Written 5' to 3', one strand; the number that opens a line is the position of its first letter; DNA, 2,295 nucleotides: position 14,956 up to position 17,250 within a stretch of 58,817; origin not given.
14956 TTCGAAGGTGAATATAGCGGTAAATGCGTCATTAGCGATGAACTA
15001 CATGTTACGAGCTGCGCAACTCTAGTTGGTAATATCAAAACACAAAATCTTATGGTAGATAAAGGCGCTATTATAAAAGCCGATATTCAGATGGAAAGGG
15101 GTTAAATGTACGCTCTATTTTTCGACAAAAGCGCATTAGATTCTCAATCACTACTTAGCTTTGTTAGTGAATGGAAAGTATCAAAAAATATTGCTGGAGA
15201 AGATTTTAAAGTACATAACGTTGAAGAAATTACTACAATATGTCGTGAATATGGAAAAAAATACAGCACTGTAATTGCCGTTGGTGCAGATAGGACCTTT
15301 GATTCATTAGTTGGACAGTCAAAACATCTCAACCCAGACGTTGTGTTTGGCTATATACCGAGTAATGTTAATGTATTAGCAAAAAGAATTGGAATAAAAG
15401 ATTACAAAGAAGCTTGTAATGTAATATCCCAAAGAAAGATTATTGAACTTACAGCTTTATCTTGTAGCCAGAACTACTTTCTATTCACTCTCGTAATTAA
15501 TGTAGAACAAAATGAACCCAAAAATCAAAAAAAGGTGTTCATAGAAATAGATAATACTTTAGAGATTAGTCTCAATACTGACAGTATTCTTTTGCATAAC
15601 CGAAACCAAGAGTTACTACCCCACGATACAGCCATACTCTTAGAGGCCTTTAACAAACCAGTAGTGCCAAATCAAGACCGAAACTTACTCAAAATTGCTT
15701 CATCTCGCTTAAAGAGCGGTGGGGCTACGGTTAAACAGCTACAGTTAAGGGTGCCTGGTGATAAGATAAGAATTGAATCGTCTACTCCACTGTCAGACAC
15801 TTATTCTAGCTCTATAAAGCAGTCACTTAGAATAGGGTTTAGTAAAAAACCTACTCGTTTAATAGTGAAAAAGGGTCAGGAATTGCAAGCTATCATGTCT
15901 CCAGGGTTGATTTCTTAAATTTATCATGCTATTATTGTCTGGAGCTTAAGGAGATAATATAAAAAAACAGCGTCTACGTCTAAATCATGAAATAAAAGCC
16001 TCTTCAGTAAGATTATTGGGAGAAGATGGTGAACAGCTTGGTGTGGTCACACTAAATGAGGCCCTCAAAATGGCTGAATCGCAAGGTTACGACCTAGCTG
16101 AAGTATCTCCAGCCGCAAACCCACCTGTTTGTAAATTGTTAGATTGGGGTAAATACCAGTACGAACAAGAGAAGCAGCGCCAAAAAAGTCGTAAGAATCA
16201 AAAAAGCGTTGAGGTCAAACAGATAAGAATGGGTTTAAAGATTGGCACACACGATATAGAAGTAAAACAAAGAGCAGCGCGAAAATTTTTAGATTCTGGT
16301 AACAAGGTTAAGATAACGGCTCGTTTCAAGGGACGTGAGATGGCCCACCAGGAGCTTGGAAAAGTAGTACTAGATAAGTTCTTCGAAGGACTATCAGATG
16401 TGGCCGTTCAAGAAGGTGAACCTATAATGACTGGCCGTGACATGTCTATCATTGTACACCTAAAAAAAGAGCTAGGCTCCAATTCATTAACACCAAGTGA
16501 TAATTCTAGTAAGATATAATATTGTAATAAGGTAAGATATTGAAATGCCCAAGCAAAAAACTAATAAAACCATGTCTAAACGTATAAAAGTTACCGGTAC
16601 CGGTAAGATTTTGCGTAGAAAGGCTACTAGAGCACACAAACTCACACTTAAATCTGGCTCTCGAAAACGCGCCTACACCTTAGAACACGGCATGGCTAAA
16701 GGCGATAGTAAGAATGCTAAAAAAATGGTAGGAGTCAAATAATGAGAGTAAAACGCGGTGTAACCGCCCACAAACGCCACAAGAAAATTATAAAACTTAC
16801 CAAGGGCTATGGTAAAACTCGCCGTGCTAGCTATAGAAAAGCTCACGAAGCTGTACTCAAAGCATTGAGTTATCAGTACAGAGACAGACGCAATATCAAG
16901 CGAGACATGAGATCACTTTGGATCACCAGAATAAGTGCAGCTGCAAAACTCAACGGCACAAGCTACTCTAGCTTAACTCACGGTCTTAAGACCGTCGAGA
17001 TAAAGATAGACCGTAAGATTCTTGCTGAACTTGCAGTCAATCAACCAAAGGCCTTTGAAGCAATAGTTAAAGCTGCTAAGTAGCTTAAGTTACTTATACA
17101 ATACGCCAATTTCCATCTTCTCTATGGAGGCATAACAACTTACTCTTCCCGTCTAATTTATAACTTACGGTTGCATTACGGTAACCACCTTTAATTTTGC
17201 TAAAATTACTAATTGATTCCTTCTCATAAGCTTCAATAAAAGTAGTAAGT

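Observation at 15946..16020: infC lacks an AUG start; strong SD positioned for an AUA (or other near-cognate) initiation codon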

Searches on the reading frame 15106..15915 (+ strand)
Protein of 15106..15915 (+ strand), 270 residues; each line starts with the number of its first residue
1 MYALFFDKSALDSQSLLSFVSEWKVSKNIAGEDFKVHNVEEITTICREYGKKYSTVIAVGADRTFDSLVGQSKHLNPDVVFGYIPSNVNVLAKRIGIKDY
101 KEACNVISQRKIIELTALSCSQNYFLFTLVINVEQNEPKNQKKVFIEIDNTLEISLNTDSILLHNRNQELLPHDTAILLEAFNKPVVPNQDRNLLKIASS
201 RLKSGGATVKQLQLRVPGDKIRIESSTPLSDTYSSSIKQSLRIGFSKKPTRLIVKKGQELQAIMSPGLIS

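Call 4: search_protein_families(library=ncbifam, proteins=[window:15106-15915:+])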
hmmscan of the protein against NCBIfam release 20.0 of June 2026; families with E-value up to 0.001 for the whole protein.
window:15106-15915:+ (270 aa): 1 family
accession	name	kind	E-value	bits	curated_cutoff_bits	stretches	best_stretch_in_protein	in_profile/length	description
NF009605.0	PRK13059.1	equivalog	1.2e-06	27.7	313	1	26-128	30-134/295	putative lipid kinase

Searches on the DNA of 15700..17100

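Call 35: search_rna_families(source=window, start=15700, end=17100, threshold=evalue, max_evalue=1)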
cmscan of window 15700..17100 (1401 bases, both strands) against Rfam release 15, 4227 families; matches with E-value up to 1: 0.
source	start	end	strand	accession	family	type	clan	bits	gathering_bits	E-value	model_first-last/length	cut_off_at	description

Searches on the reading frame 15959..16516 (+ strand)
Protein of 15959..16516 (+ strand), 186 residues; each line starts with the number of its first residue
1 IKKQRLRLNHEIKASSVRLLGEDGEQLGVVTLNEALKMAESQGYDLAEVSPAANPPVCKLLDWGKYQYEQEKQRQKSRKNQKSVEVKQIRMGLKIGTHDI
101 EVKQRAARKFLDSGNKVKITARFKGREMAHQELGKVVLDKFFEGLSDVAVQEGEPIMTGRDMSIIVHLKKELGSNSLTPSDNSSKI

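Call 4: search_protein_families(library=ncbifam, proteins=[window:15959-16516:+])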
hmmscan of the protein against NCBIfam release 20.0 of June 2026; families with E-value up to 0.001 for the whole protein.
window:15959-16516:+ (186 aa): 1 family
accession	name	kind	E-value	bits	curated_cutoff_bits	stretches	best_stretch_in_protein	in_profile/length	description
TIGR00168.2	infC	equivalog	1.6e-58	197.2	60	1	3-170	2-169/170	translation initiation factor IF-3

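Call 6: find_homologous_proteins(query=window:15959-16516:+)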
Query window:15959-16516:+ (186 aa): 5674 proteins with E <= 0.001 among 5726 candidates; the best 120 are listed.
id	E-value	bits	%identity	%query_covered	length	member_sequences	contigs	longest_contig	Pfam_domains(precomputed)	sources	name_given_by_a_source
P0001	4.5e-102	357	99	90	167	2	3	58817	PF00707.28,PF05198.22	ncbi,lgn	-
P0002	4.9e-84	298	83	89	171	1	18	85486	PF00707.28,PF05198.22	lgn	-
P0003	5.0e-83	295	78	97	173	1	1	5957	PF00707.28,PF05198.22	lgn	-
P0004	2.0e-82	293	84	86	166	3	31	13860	PF00707.28,PF05198.22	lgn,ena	-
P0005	3.7e-82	292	76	94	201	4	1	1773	PF00707.28,PF05198.22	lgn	-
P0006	2.9e-78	280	76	90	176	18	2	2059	PF00707.28,PF05198.22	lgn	-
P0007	1.1e-77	278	82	82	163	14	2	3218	PF00707.28,PF05198.22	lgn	-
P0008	9.2e-77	275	78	88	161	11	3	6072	PF00707.28,PF05198.22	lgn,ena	-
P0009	2.3e-76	274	76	90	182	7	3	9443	PF00707.28,PF05198.22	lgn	-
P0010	4.5e-76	273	79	88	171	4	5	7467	PF00707.28,PF05198.22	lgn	-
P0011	1.1e-74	268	70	97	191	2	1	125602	PF00707.28,PF05198.22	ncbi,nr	ncbi:translation initiation factor IF-3 [Candidatus Saccharibacteria bacterium]|nr:translation initi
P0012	1.8e-74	267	76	88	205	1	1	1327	PF00707.28,PF05198.22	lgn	-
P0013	1.9e-74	267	77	86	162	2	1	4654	PF00707.28,PF05198.22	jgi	-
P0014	2.4e-72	260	68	97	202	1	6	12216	PF00707.28,PF05198.22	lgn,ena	-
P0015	5.2e-72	259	74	87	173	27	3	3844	PF00707.28,PF05198.22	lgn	-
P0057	3.0e-62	228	61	91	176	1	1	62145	PF00707.28,PF05198.22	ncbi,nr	ncbi:translation initiation factor IF-3 [bacterium]|nr:translation initiation factor IF-3 [bacterium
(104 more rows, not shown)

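Call 11: find_related_loci(query=A1, collection=genome_contigs, flank=2000)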
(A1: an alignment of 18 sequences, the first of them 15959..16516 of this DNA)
Query A1 (186 aa) in genome_contigs; peptide patterns used: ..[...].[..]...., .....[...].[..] (x = any residue, [..] = any of these).
600 stretches matched a pattern (row limit reached: there are more); 585 encode a relative of the query (tblastn E <= 1e-3); the best 80 are kept; 80 distinct loci.
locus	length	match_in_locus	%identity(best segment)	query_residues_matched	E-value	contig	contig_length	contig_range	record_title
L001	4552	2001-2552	85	1-185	5e-103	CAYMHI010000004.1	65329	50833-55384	MAG TPA_asm: uncultured Candidatus Saccharibacteria bacterium isolate SRP342105_co2_402 genome assembly, contig: NODE_37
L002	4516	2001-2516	83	1-172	7e-98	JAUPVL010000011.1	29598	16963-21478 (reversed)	MAG: Patescibacteria group bacterium isolate erpe_2018_sw_30hr_WHONDRS-SW48-000095_B_bin.41 scaffold_154412, whole genom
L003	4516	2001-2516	80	1-172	8e-93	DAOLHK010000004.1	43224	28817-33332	MAG TPA_asm: Candidatus Saccharibacteria bacterium isolate AMR_MDS_0256 NODE_23_length_43224_cov_14.707197, whole genome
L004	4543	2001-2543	75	1-181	3e-91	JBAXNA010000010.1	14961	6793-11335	MAG: Candidatus Saccharibacteria bacterium isolate ELA467 MAG467_10, whole genome shotgun sequence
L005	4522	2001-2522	76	1-174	7e-90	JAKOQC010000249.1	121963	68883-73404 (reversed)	MAG: bacterium isolate all_maxbin.105 k201_749839, whole genome shotgun sequence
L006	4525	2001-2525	75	1-175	1e-88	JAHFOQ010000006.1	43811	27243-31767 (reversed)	MAG: bacterium isolate nzgw507 NODE_352_length_43812_cov_4.747889, whole genome shotgun sequence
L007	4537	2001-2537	69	3-181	4e-83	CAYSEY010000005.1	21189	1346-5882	MAG TPA_asm: uncultured Candidatus Saccharibacteria bacterium isolate SRP286056_co1_538 genome assembly, contig: NODE_29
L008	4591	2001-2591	62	3-186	5e-82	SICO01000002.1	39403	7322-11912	MAG: Candidatus Saccharibacteria bacterium isolate Baikal-deep-G207 BACOMB-C4328, whole genome shotgun sequence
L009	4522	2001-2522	68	3-176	5e-81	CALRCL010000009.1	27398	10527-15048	MAG: Patescibacteria group bacterium UBA4664 isolate RH-26jul17-99 genome assembly, contig: RH-26jul17-C4357, whole geno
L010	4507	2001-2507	69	3-171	9e-81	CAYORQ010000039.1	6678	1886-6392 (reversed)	MAG TPA_asm: uncultured Candidatus Saccharibacteria bacterium isolate binchicken_co321_112 genome assembly, contig: NODE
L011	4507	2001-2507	68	3-171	6e-80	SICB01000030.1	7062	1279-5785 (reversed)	MAG: Patescibacteria group bacterium isolate Baikal-deep-G192 BACOMB-C49794, whole genome shotgun sequence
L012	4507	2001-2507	64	3-171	4e-75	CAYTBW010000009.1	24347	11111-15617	MAG TPA_asm: uncultured Candidatus Saccharibacteria bacterium isolate SRP285395_co2_395 genome assembly, contig: NODE_32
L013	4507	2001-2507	65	3-171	4e-75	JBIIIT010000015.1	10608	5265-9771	MAG: Candidatus Saccharimonadia bacterium isolate ME2001-09-10pf_3300042914_group1_bin219 Rohwer_bin1540_scaffold_7290_c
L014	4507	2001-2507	64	3-171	4e-73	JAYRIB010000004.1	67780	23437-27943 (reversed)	MAG: Candidatus Saccharimonadia bacterium isolate SZ_szas25bin.42 k141_51074, whole genome shotgun sequence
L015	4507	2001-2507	63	3-171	5e-72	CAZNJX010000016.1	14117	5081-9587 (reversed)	MAG TPA_asm: uncultured Candidatus Saccharibacteria bacterium isolate binchicken_co105_421 genome assembly, contig: NODE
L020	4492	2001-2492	61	8-171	8e-67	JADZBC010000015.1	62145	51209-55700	MAG: bacterium isolate SJ655 c_000001727901, whole genome shotgun sequence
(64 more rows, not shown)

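Call 22: search_protein_families(library=pfam, proteins=[window:15959-16516:+, window:16016-16516:+])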
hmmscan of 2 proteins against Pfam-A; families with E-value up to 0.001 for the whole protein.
window:15959-16516:+ (186 aa): 2 families
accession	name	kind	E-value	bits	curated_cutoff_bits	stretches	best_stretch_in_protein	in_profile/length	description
PF00707.27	IF3_C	-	2.2e-30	104.8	34.8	1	84-167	1-84/86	Translation initiation factor IF-3, C-terminal domain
PF05198.21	IF3_N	-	1.2e-28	99.5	26.9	1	9-76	2-69/70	Translation initiation factor IF-3, N-terminal domain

window:16016-16516:+ (167 aa): 2 families
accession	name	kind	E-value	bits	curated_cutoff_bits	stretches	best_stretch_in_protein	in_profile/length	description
PF00707.27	IF3_C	-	1.8e-30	105.1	34.8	1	65-148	1-84/86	Translation initiation factor IF-3, C-terminal domain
PF05198.21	IF3_N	-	5.7e-23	81.3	26.9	1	2-57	14-69/70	Translation initiation factor IF-3, N-terminal domain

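Call 31: list_cluster_members(proteins=[window:15959-16516:+, P0001, P0057, P0011])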
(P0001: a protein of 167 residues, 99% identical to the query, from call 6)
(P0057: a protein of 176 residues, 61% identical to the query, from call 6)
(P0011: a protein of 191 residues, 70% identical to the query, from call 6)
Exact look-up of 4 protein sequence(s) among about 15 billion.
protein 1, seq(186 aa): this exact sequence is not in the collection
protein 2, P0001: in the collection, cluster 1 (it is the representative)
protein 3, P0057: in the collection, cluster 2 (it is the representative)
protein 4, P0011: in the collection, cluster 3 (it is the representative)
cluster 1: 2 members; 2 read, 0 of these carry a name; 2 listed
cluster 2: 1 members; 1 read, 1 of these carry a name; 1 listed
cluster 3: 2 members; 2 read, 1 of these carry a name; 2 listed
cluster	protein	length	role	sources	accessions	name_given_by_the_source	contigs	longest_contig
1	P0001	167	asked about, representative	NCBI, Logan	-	-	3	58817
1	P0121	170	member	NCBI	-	-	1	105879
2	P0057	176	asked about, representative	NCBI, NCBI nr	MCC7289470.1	translation initiation factor IF-3 [bacterium]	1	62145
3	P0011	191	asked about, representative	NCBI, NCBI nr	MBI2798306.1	translation initiation factor IF-3 [Candidatus Saccharibacteria bacterium]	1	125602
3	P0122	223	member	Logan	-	-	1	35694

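Call 37: search_solved_structures(query=window:15959-16516:+, show_alignments=3, max_evalue=1e-10)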
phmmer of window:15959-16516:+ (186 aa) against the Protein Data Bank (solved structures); distinct sequences matched with E-value up to 1e-10: 11.
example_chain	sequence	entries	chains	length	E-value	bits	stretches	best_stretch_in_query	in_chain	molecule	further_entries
5me0_Y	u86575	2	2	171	2e-45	158.1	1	8-169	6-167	Translation initiation factor IF-3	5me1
8jsg_A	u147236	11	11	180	1.6e-43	152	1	7-170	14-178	Translation initiation factor IF-3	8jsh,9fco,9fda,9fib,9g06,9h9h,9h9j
5lmn_X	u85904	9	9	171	1.1e-41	146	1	8-166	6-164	Translation initiation factor IF-3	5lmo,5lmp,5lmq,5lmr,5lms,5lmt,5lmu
5me0_Z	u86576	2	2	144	8.7e-34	120.3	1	31-170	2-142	Translation initiation factor IF-3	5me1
1tig_A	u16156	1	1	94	6.7e-21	78.3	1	81-169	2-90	TRANSLATION INITIATION FACTOR 3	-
1i96_V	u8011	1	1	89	3e-18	69.7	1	85-166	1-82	TRANSLATION INITIATION FACTOR IF3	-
1tif_A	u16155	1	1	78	4e-17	66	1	8-79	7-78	TRANSLATION INITIATION FACTOR 3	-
2ife_A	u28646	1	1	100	3.6e-16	62.9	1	77-170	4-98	PROTEIN (TRANSLATION INITIATION FACTOR IF3)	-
6o6d_A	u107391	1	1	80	1.9e-15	60.6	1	3-74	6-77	Translation initiation factor IF-3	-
6vrj_A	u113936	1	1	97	9.6e-15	58.3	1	77-170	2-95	Translation initiation factor IF-3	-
2m71_A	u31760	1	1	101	5.6e-12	49.3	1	82-173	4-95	Translation initiation factor IF-3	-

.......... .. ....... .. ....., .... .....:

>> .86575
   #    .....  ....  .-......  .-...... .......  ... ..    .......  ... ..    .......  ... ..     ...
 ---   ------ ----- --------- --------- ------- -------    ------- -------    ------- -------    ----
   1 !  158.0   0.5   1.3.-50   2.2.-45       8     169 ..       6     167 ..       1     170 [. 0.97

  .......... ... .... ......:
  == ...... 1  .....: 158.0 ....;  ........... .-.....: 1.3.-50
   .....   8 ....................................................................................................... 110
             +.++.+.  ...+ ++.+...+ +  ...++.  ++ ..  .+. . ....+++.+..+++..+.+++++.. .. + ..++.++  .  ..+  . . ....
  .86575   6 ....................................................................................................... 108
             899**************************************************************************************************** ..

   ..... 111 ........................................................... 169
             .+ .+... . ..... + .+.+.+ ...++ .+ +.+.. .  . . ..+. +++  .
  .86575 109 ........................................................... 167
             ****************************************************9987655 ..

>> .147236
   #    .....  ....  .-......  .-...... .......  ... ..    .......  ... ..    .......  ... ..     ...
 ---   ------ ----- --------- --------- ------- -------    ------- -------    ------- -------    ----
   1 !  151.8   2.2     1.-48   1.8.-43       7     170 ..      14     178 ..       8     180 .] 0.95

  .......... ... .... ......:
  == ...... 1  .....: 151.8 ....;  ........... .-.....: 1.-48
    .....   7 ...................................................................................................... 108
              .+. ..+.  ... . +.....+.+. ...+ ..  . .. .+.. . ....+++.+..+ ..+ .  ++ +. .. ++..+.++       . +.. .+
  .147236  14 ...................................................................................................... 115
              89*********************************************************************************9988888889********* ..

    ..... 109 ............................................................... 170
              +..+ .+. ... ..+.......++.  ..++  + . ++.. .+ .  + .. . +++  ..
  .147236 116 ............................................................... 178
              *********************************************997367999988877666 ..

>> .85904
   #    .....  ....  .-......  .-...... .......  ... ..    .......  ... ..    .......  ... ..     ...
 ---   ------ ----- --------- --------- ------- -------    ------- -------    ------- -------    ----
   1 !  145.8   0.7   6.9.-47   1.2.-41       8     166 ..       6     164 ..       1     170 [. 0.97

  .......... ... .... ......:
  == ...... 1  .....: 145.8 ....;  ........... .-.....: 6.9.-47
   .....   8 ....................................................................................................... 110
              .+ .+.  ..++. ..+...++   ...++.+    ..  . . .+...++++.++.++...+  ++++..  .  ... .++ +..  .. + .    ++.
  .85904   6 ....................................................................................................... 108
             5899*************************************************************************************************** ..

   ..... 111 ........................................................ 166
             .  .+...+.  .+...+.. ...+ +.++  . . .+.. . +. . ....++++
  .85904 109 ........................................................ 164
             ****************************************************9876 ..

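Call 38: find_encoding_contigs(protein=P0001, flank=400, max_places=6)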
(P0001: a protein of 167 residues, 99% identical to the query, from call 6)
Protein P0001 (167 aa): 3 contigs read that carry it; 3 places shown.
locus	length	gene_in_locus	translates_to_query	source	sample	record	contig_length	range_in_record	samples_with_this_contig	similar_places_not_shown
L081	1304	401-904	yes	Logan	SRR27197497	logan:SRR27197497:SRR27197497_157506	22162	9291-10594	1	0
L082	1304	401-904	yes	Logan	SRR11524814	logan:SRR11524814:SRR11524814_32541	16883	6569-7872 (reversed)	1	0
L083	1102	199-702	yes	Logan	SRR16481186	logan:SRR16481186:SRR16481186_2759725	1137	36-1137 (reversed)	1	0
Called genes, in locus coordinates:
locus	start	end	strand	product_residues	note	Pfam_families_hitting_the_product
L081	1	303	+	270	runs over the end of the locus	-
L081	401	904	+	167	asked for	PF05198:IF3_N, PF00707:IF3_C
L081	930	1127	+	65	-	PF01632:Ribosomal_L35p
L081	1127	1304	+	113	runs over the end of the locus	PF00453:Ribosomal_L20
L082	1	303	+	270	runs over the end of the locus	-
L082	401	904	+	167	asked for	PF05198:IF3_N, PF00707:IF3_C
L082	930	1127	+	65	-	PF01632:Ribosomal_L35p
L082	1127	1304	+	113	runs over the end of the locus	PF00453:Ribosomal_L20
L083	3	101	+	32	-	?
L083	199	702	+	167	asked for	PF05198:IF3_N, PF00707:IF3_C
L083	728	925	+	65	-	PF01632:Ribosomal_L35p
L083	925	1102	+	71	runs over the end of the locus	?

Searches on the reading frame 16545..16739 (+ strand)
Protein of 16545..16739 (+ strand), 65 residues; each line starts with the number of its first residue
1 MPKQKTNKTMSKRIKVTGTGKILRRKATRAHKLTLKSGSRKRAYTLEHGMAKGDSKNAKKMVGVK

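Call 4: search_protein_families(library=ncbifam, proteins=[window:16545-16739:+])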
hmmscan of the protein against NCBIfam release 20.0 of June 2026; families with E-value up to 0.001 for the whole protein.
window:16545-16739:+ (65 aa): 1 family
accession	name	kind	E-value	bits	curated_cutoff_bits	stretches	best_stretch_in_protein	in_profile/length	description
TIGR00001.1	rpmI_bact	equivalog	3.6e-15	56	51.2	1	2-62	1-61/63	50S ribosomal protein L35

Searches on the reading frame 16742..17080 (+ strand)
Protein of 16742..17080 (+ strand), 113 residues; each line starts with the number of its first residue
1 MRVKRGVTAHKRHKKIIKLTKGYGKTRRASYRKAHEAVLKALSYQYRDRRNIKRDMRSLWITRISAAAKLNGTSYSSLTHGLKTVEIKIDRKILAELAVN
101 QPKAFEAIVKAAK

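Call 4: search_protein_families(library=ncbifam, proteins=[window:16742-17080:+])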
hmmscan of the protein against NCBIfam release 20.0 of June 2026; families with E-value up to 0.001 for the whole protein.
window:16742-17080:+ (113 aa): 4 families
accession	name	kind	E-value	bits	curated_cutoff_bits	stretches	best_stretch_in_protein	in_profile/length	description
TIGR01032.1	rplT_bact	equivalog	3.2e-42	143.4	65.65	1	1-113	2-114/114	50S ribosomal protein L20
NF011109.0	PRK14537.1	equivalog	9.1e-34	117.1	187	1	9-113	10-114/232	50S ribosomal protein L20/unknown domain fusion protein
NF051450.1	50S_L20_sunset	exception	1.4e-32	113.7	375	1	2-113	3-114/219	50S ribosomal protein L20, sunset domain variant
TIGR00280.1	eL43_euk_arch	equivalog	6.6e-05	23.2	95.8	1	18-91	13-85/92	50S ribosomal protein L37Ae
